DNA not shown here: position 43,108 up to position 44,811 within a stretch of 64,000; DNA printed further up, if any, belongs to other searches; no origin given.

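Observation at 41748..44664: Tandem pair of paralogous secreted two-domain proteins of unknown family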

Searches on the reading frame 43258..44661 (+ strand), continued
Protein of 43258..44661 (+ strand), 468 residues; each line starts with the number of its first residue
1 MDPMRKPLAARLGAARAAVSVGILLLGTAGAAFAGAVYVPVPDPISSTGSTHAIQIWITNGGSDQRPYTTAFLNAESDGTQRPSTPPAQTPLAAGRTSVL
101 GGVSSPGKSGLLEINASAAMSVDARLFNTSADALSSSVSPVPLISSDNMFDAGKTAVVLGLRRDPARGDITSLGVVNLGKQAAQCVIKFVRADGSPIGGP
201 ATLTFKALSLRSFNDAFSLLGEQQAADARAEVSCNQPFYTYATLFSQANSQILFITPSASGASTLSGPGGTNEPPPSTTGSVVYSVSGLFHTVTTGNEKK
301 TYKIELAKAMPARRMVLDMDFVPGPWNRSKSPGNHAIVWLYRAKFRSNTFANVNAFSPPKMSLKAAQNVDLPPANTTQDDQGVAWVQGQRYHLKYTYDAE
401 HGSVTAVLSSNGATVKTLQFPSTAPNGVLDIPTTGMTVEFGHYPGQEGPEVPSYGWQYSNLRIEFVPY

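Call 43: search_protein_families(library=pfam, proteins=[L057:8234-10573:+, L056:708-1601:+], max_evalue=0.1)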
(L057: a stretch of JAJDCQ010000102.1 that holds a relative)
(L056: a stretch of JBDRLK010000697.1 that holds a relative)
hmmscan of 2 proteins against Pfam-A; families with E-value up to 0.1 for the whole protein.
L057:8234-10573:+ (780 aa): 4 families
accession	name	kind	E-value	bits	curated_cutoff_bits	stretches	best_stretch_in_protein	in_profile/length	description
PF05345.18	He_PIG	-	9.4e-10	39.2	24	1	532-581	43-95/96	Putative Ig domain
PF19815.4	DUF6298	-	1.6e-08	34.3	28.1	1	147-271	206-338/487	Family of unknown function (DUF6298)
PF13204.13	Apiosidase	-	6.1e-07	29.8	26.5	1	73-208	2-115/320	Apiosidase-like, catalytic domain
PF00150.24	Cellulase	-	8.9e-05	22.5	23.5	1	165-287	54-151/272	Cellulase (glycosyl hydrolase family 5)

L056:708-1601:+ (298 aa): 0 families
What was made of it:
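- Closest known: Carbohydrate-binding modules appended to glycoside hydrolases or lyases. Same: A C-domain homologue occupies the CBM position in a Planctomycetota GH-A-type enzyme (call 43).
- The homologous module in the Planctomycetota protein is appended to another catalytic domain (call 43).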

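Call 45: find_homologous_proteins(query=A4, max_evalue=0.001)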
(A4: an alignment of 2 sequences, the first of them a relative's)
Query A4 (2 sequences) (191 aa, profile of the alignment): 9 proteins with E <= 0.001 among 1643 candidates.
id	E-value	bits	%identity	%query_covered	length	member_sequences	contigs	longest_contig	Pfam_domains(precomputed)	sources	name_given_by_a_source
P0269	1.6e-110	385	29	100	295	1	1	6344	-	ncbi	ncbi:MAG: hypothetical protein ABIJ56_22285 [Pseudomonadota bacterium]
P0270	1.3e-102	360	28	100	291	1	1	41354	-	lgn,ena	-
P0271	1.7e-69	251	28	100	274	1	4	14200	-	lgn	-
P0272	9.5e-69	249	28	100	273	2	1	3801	-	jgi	jgi:hypothetical protein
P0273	1.5e-41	160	30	100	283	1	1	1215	-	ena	-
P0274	5.2e-38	149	40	98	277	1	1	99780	-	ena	-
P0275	9.2e-35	138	35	98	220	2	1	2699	-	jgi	jgi:hypothetical protein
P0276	1.7e-33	134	38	86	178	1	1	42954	-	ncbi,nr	ncbi:MAG TPA: hypothetical protein VNB06_15870 [Thermoanaerobaculia bacterium]|nr:hypothetical prote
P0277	5.1e-21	93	34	87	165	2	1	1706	-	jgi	jgi:hypothetical protein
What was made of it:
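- Tried and rejected: A search seeded with the distant C-domain homologues returned only 9 unannotated proteins with no Pfam domains (call 45).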

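Call 46: search_protein_families(library=ncbifam, proteins=[L002:11401-13071:-, L001:17966-18784:-, L002:13075-14520:-, L002:7612-8319:-, L002:6579-7622:+, L002:14493-15653:-, L002:15650-16693:-, L001:3669-5186:-], max_evalue=0.001)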
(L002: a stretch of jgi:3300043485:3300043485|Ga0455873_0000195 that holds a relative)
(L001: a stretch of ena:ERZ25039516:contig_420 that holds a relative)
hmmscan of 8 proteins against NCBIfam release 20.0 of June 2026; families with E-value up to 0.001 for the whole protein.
L002:11401-13071:- (556 aa): 0 families

L001:17966-18784:- (272 aa): 3 families
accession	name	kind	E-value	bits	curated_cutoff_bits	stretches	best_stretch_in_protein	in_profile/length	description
NF041313.1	UDPGP_AglF_Halo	equivalog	6.6e-08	32.3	400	1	22-260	4-230/234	UTP--glucose-1-phosphate uridylyltransferase AglF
TIGR03992.1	Arch_glmU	subfamily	2.4e-06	26.7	292.1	1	23-261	5-224/393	bifunctional sugar-1-phosphate nucleotidylyltransferase/acetyltransferase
TIGR01208.1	rmlA_long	equivalog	7.1e-06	25.1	320.25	1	21-262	2-232/353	glucose-1-phosphate thymidylyltransferase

L002:13075-14520:- (481 aa): 3 families
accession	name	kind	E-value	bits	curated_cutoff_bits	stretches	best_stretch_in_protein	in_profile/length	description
NF007773.0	PRK10459.1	equivalog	2.7e-15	56.3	273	1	47-439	30-435/492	MOP flippase family protein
NF058658.1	Oglyco_Wzx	exception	4.5e-15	55.6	720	1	26-364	16-358/478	O-glycosylation flippase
NF047674.1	TeichurnBiosyTuaB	equivalog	1.4e-09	37.5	580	1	48-343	32-337/469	teichuronic acid biosynthesis protein TuaB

L002:7612-8319:- (235 aa): 12 families
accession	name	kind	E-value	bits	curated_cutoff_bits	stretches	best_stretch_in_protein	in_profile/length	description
NF045667.1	MTase_DVU1556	equivalog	1.1e-12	47.9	155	1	85-193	19-127/213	DVU_1556 family methyltransferase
TIGR02072.1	BioC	equivalog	5.9e-11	42.6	184.95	1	91-189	37-136/244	malonyl-ACP O-methyltransferase BioC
TIGR01983.1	UbiG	equivalog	3.8e-09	36.2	102.95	1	89-188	50-154/228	bifunctional 2-polyprenyl-6-hydroxyphenol methylase/3-demethylubiquinol 3-O-methyltransferase UbiG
NF001790.0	PRK00517.3-3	equivalog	2.4e-07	30.4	269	1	63-221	98-256/262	50S ribosomal protein L11 methyltransferase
NF040539.1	AST_met_ArsM_2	exception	7.3e-05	22.7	240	1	92-190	60-168/262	putative arsinothricin biosynthesis methyltransferase ArsM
TIGR02021.1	BchM-ChlM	equivalog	0.00017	21.1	158.9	1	87-164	53-132/218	magnesium protoporphyrin IX methyltransferase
NF043040.1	corrin_prot_MT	hypoth_equivalog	0.00018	21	180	1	86-186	38-148/216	corrinoid protein-associated methyltransferase CpaM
NF041650.1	nod_mtase_NodS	equivalog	0.00019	21.2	300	1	91-166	41-117/190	nodulation methyltransferase NodS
NF011527.0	PRK14968.1-1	equivalog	0.0003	20.6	242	1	85-158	31-101/192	putative methyltransferase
NF047649.1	MTase_UXPK_star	exception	0.00069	18.7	460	1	83-186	72-182/283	methyltransferase/UXPK-star double selenoprotein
NF002463.0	PRK01683.1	equivalog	0.00072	19.2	297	1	91-185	34-128/258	trans-aconitate 2-methyltransferase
NF000468.1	Erm37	exception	0.00098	19.2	350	0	63-159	10-101/179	23S rRNA (adenine(2058)-N(6))-methyltransferase Erm(37)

L002:6579-7622:+ (347 aa): 22 families
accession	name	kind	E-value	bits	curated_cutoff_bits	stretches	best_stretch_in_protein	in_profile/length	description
TIGR01179.1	galE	equivalog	1.7e-28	99.5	262.3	1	2-292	1-311/332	UDP-glucose 4-epimerase GalE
TIGR04180.1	EDH_00030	hypoth_equivalog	1e-14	54.4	475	1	3-256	1-256/297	NAD-dependent 4,6-dehydratase LegB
TIGR02197.1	heptose_epim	equivalog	1.6e-14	53.8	274.6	1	3-151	1-148/316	ADP-glyceromanno-heptose 6-epimerase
NF007956.0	PRK10675.1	subfamily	1e-12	47.9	394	1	1-175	1-185/338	UDP-glucose 4-epimerase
TIGR03466.1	HpnA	hypoth_equivalog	7.9e-12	44.7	367.65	1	1-154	1-154/327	hopanoid-associated sugar epimerase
TIGR01181.1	dTDP_gluc_dehyt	equivalog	2e-10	40.3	365.1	1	2-305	1-311/321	dTDP-glucose 4,6-dehydratase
NF058621.1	DiazavRedAvaA7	equivalog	1.7e-09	37.7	400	1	1-224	1-221/304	3-diazoavenalumate denitrifying reductase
NF043036.1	ErythonDh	equivalog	3.2e-09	36.4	325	1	1-149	1-157/321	D-erythronate dehydrogenase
NF047922.1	GDPFucSynFcl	equivalog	2.6e-08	33.7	500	1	195-305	196-301/308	GDP-L-fucose synthase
NF008872.0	PRK11908.1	equivalog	6.4e-08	32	294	1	182-258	197-273/349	bifunctional UDP-4-keto-pentose/UDP-xylose synthase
NF042422.1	oxyalk_red_OleD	equivalog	9.3e-08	31.8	580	1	1-224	1-217/329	2-alkyl-3-oxoalkanoate reductase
TIGR01214.1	rmlD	equivalog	2.8e-07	29.9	224.05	1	2-202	1-179/285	dTDP-4-dehydrorhamnose reductase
NF007582.0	PRK10217.1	equivalog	4.9e-07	29.2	698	1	2-285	3-312/355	dTDP-glucose 4,6-dehydratase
NF007490.0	PRK10084.1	subfamily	1e-06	28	649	0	129-291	155-320/361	dTDP-glucose 4,6-dehydratase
TIGR02622.1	CDP_4_6_dhtase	equivalog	1.7e-06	27.4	278.45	1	2-49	6-54/352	CDP-glucose 4,6-dehydratase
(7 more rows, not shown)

L002:14493-15653:- (386 aa): 30 families (the best 25 are shown)
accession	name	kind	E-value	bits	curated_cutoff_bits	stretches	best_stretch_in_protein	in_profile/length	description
TIGR03466.1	HpnA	hypoth_equivalog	1e-35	123.2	367.65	1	7-261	2-262/327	hopanoid-associated sugar epimerase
NF042423.1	oxyalk_red_Shew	equivalog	4.2e-34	118.1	580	1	6-240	9-252/331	2-alkyl-3-oxoalkanoate reductase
NF042422.1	oxyalk_red_OleD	equivalog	4.9e-30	105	580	1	7-240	2-245/329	2-alkyl-3-oxoalkanoate reductase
TIGR04180.1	EDH_00030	hypoth_equivalog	2.6e-24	85.8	475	1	8-245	1-256/297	NAD-dependent 4,6-dehydratase LegB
NF052578.1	StrlDmthSdmBMthl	equivalog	1.3e-20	74.5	600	1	8-243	3-243/328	sterol demethylase protein SdmB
TIGR01181.1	dTDP_gluc_dehyt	equivalog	4.3e-17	62.2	365.1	1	7-253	1-269/321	dTDP-glucose 4,6-dehydratase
NF005539.0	PRK07201.1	equivalog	9.9e-17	60.9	549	1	8-249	3-270/657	SDR family oxidoreductase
TIGR01746.1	Thioester-redct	subfamily_domain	4.6e-16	59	213.35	2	92-283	112-320/371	thioester reductase domain-containing protein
NF058621.1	DiazavRedAvaA7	equivalog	6.8e-15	55.5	400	1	7-263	2-267/304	3-diazoavenalumate denitrifying reductase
NF050030.1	thlkprotThyD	equivalog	5.3e-12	45.5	400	1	7-238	2-243/305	thylakoid membrane protein ThyD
TIGR02197.1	heptose_epim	equivalog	4.9e-11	42.3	274.6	1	8-171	1-174/316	ADP-glyceromanno-heptose 6-epimerase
TIGR01179.1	galE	equivalog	1.3e-10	40.6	262.3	1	7-151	1-155/332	UDP-glucose 4-epimerase GalE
NF043036.1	ErythonDh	equivalog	2.9e-10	39.9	325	1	7-127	2-136/321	D-erythronate dehydrogenase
TIGR01777.1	yfcH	hypoth_equivalog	4.5e-10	39.6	207.35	1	8-245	1-241/292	TIGR01777 family oxidoreductase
TIGR01214.1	rmlD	equivalog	6.7e-10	38.5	224.05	1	7-237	1-218/285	dTDP-4-dehydrorhamnose reductase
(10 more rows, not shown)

L002:15650-16693:- (347 aa): 8 families
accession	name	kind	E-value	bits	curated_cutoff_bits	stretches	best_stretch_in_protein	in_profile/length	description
TIGR04380.1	myo_inos_iolG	equivalog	3.7e-24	85.2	355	1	9-202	2-191/330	inositol 2-dehydrogenase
NF040723.1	UDP-GlcNAcDh_Arch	equivalog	5.1e-24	85.3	450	1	9-232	1-215/302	UDP-N-acetylglucosamine 3-dehydrogenase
NF052479.1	LevoglcsnDh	equivalog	1.7e-22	79.6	650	1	9-200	4-206/386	levoglucosan dehydrogenase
NF041392.1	XylDh_Gfo6_Halo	equivalog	1.6e-16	60.1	350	1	6-190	14-206/350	D-xylose 1-dehydrogenase Gfo6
NF008607.0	PRK11579.1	subfamily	7.9e-16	58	330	1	7-197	3-190/346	oxidoreductase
TIGR01761.1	thiaz-red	subfamily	4.5e-07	29.7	188.8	1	13-121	6-118/350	thiazolinyl imide reductase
NF058561.1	BT_2158_fam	equivalog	7.2e-07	28.1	750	1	5-154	32-181/487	glycoside 3-dehydrogenase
NF052679.1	InsChiInosDhIolG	equivalog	1.8e-05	23.9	540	1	9-149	3-147/343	bifunctional inositol 2-dehydrogenase/D-chiro-inositol 1-dehydrogenase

L001:3669-5186:- (505 aa): 0 families
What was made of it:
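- It also has a Wzx flippase with weak similarity to O-glycosylation flippases (call 46).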

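Call 47: search_solved_structures(query=L002:11401-13071:-, max_evalue=1)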
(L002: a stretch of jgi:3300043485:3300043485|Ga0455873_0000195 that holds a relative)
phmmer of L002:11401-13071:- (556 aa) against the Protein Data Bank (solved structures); distinct sequences matched with E-value up to 1: 0.

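Call 51: fold_search(model_id=the predicted structure, library=viral)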
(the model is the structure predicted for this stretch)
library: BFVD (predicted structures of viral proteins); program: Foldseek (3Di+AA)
matches with E <= 10: 1308; with E <= 0.001: 108
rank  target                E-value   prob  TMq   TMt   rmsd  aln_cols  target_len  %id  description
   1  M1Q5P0                1.2e-07  1.00  0.27  0.13  27.3       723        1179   10  (no name in the UniProt tables at hand)
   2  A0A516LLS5            1.7e-07  1.00  0.23  0.09  29.7       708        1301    9  (no name in the UniProt tables at hand)
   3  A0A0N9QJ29            1.7e-07  1.00  0.20  0.13  25.8       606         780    7  Glycosyl hydrolase family 16 [Chrysochromulina ericina virus CeV-01B]
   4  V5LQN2                2.6e-07  1.00  0.25  0.12  17.7       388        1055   10  (no name in the UniProt tables at hand)
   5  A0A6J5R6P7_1          2.7e-07  1.00  0.24  0.09  29.3       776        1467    9  Concanavalin A-like lectin/glucanases superfamily [uncultured Caudovirales phage]
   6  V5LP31                4.2e-07  1.00  0.25  0.20  18.4       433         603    8  (no name in the UniProt tables at hand)
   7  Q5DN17                7.3e-07  1.00  0.28  0.17  19.0       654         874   10  Gp88 [Alphaproteobacteria phage PhiJL001]
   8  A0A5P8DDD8            1.3e-06  1.00  0.23  0.20  26.0       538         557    7  Minor tail protein [Gordonia phage Suerte]
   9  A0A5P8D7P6            1.6e-06  1.00  0.24  0.20  17.3       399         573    9  Minor tail protein [Gordonia phage Jabberwocky]
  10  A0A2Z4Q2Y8            1.6e-06  1.00  0.24  0.20  17.8       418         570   10  (no name in the UniProt tables at hand)
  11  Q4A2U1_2              1.7e-06  1.00  0.25  0.10  23.9       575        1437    8  Putative membrane protein [Emiliania huxleyi virus 86 (isolate United Kingdom/English Channel/1999)]
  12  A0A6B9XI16            2.4e-06  1.00  0.27  0.19  17.8       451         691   10  SGNH hydrolase-type esterase domain-containing protein [Escherichia phage anhysbys]
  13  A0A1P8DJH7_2          2.5e-06  1.00  0.25  0.16  15.4       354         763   12  (no name in the UniProt tables at hand)
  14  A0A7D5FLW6            3.0e-06  1.00  0.24  0.22  18.1       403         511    8  (no name in the UniProt tables at hand)
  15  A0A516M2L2            3.0e-06  1.00  0.23  0.14  25.5       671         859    9  (no name in the UniProt tables at hand)
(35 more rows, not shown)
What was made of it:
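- Closest known: Phage receptor-binding or minor tail proteins with lectin-type heads. Same: Many BFVD tail proteins also match (call 51).
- BFVD matches are annotated concanavalin A-like, LamG or phage tail proteins (call 51).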

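Call 55: find_encoding_contigs(protein=P0274, flank=8000, max_places=2)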
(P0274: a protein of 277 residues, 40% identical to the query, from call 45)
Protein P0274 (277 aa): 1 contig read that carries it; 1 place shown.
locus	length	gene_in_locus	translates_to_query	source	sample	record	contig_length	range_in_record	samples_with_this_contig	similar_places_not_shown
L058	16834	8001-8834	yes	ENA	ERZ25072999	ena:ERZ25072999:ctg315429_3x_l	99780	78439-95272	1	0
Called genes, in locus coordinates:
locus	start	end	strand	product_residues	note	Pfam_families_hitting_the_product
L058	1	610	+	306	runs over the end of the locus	PF00300:His_Phos_1 (faint), PF00293:NUDIX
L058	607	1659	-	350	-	PF27840:ScmC (weak)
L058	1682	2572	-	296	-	PF08443:RimK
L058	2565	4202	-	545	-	PF01895:PhoU, PF01636:APH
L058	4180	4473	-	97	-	PF20068:Amphi-Trp (weak)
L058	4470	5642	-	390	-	PF00149:Metallophos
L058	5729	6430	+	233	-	PF00300:His_Phos_1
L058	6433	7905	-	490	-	PF01590:GAF, PF13185:GAF_2, PF13492:GAF_3 (faint), PF00158:Sigma54_activat, PF14532:Sigma54_activ_2, PF25601:AAA_lid_14, PF02954:HTH_8 (weak)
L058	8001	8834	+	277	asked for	-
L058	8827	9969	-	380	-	PF07969:Amidohydro_3 (faint), PF01979:Amidohydro_1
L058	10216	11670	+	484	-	PF17957:Big_7 (weak)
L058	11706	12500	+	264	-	PF03781:FGE-sulfatase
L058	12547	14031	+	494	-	-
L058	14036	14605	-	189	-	-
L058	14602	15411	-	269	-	-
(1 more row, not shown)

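Call 56: find_encoding_contigs(protein=P0270, flank=8000, max_places=2)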
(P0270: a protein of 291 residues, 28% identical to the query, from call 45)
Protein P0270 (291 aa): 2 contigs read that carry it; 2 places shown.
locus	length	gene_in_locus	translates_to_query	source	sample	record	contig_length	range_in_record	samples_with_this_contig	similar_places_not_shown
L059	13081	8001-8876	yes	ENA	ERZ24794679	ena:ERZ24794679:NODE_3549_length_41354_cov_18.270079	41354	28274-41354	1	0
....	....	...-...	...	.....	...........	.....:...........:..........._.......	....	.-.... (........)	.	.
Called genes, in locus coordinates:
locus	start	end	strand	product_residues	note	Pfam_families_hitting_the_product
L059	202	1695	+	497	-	-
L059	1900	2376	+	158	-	PF02915:Rubrerythrin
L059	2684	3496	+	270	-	PF01135:PCMT (weak), PF01209:Ubie_methyltran, PF02353:CMAS (weak), PF13489:Methyltransf_23 (weak), PF13847:Methyltransf_31, PF08241:Methyltransf_11, PF08242:Methyltransf_12, PF13649:Methyltransf_25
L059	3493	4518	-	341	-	-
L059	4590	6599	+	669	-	PF00069:Pkinase, PF07714:PK_Tyr_Ser-Thr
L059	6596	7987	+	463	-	PF00112:Peptidase_C1 (faint), PF03051:Peptidase_C1_2 (faint)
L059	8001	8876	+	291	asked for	-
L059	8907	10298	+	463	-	PF00860:Xan_ur_permease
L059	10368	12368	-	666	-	PF09826:Beta_propel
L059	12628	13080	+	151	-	?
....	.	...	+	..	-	?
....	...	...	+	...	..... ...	-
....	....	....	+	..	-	?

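Call 57: find_encoding_contigs(protein=P0276, flank=8000, max_places=2)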
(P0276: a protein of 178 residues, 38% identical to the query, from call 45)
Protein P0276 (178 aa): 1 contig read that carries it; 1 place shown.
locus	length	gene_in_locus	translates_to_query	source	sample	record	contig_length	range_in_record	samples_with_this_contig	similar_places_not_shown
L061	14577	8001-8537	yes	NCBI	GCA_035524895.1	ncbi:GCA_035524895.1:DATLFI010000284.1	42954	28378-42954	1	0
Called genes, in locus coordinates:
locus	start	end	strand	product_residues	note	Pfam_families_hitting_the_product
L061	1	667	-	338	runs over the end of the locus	PF00749:tRNA-synt_1c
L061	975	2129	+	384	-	PF05684:DUF819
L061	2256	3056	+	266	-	PF06439:3keto-disac_hyd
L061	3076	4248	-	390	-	PF05940:NnrS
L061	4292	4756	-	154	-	PF01124:MAPEG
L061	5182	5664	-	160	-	-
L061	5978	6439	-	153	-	PF00072:Response_reg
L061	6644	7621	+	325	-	PF00069:Pkinase, PF01636:APH (faint), PF07714:PK_Tyr_Ser-Thr, PF03109:ABC1 (weak)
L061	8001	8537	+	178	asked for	-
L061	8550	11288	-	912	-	PF12704:MacB_PCD, PF02687:FtsX, PF12704:MacB_PCD, PF02687:FtsX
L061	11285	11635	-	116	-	PF03551:PadR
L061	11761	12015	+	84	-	-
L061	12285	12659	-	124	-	PF05239:PRC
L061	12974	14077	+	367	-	-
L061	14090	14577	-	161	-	PF13360:PQQ_2 (weak)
